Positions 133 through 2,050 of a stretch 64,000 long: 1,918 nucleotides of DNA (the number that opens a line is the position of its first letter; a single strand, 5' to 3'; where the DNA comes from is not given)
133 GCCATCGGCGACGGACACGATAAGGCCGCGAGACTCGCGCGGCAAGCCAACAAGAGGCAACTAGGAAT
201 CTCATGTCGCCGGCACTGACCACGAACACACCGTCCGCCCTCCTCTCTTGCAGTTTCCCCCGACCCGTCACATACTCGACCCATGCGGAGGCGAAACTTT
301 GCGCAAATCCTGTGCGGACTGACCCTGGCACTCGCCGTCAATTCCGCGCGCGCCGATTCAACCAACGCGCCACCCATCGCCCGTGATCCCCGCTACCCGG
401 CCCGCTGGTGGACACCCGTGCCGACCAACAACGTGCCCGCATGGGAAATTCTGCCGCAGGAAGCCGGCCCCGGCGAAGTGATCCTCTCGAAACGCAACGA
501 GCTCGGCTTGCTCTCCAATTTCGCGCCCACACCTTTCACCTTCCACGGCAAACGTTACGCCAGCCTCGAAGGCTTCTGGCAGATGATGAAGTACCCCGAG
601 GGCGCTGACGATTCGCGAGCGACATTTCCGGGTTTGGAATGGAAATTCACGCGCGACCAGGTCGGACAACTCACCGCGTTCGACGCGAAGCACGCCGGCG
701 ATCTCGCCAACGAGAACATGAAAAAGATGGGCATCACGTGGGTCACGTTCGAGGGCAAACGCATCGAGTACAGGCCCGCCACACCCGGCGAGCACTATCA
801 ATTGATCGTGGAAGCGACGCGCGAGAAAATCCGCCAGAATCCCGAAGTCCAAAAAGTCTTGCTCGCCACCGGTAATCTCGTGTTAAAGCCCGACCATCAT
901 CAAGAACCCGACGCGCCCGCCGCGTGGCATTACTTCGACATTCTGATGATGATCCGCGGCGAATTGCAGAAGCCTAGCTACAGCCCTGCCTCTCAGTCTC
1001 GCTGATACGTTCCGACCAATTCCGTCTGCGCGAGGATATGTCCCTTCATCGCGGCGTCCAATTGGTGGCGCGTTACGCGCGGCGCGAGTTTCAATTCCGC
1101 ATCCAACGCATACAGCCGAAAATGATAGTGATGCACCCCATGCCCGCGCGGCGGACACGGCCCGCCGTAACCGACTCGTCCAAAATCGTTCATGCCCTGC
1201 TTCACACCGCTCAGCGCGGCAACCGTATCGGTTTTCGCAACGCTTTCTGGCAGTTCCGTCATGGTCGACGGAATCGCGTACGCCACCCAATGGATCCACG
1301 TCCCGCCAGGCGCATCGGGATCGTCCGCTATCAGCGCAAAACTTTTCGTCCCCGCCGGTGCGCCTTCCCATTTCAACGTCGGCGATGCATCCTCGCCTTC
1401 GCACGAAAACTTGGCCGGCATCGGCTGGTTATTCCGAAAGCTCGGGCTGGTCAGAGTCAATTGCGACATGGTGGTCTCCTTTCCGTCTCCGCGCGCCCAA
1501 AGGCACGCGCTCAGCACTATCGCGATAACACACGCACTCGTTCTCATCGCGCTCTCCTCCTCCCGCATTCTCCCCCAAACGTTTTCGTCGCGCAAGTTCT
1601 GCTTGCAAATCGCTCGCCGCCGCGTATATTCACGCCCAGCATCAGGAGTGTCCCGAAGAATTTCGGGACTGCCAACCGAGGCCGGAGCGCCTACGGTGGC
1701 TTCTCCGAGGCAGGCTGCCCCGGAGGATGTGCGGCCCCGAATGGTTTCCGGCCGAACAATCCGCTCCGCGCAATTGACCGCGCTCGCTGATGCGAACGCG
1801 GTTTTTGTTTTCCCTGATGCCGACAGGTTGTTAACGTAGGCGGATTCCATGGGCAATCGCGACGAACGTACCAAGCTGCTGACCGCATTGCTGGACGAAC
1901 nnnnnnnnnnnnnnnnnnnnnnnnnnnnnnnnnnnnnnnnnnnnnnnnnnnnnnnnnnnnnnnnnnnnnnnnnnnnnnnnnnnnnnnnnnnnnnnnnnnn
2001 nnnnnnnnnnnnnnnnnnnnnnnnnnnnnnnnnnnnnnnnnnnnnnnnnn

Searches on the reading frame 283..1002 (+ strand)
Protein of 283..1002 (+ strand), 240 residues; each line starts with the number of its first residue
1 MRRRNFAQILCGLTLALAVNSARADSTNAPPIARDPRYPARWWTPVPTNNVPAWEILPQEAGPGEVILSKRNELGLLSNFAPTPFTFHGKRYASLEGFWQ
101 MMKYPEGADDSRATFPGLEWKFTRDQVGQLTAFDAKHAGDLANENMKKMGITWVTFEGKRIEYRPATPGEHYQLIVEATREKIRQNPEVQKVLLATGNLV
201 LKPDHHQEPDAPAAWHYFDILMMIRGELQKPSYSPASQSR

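Call 73: search_protein_families(library=pfam, proteins=[window:283-1002:+], max_evalue=0.001)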
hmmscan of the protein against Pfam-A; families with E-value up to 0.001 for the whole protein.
window:283-1002:+ (240 aa): 1 family
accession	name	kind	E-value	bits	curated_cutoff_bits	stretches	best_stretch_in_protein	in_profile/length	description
PF08010.17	Phage_30_3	-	1.7e-08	34.8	36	1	76-202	6-111/138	Bacteriophage protein GP30.3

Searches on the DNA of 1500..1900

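Call 79: search_rna_families(source=window, start=1500, end=1900, threshold=evalue, max_evalue=1, show_alignments=1)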
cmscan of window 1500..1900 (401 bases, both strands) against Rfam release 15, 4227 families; matches with E-value up to 1: 1.
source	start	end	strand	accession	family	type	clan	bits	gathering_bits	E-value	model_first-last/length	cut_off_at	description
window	1634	1770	+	RF01725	SAM-I-IV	Cis-reg; riboswitch;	CL00012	37.2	41.1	0.00014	1-99/99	no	SAM-I/IV (S-adenosyl methionine) riboswitch aptamer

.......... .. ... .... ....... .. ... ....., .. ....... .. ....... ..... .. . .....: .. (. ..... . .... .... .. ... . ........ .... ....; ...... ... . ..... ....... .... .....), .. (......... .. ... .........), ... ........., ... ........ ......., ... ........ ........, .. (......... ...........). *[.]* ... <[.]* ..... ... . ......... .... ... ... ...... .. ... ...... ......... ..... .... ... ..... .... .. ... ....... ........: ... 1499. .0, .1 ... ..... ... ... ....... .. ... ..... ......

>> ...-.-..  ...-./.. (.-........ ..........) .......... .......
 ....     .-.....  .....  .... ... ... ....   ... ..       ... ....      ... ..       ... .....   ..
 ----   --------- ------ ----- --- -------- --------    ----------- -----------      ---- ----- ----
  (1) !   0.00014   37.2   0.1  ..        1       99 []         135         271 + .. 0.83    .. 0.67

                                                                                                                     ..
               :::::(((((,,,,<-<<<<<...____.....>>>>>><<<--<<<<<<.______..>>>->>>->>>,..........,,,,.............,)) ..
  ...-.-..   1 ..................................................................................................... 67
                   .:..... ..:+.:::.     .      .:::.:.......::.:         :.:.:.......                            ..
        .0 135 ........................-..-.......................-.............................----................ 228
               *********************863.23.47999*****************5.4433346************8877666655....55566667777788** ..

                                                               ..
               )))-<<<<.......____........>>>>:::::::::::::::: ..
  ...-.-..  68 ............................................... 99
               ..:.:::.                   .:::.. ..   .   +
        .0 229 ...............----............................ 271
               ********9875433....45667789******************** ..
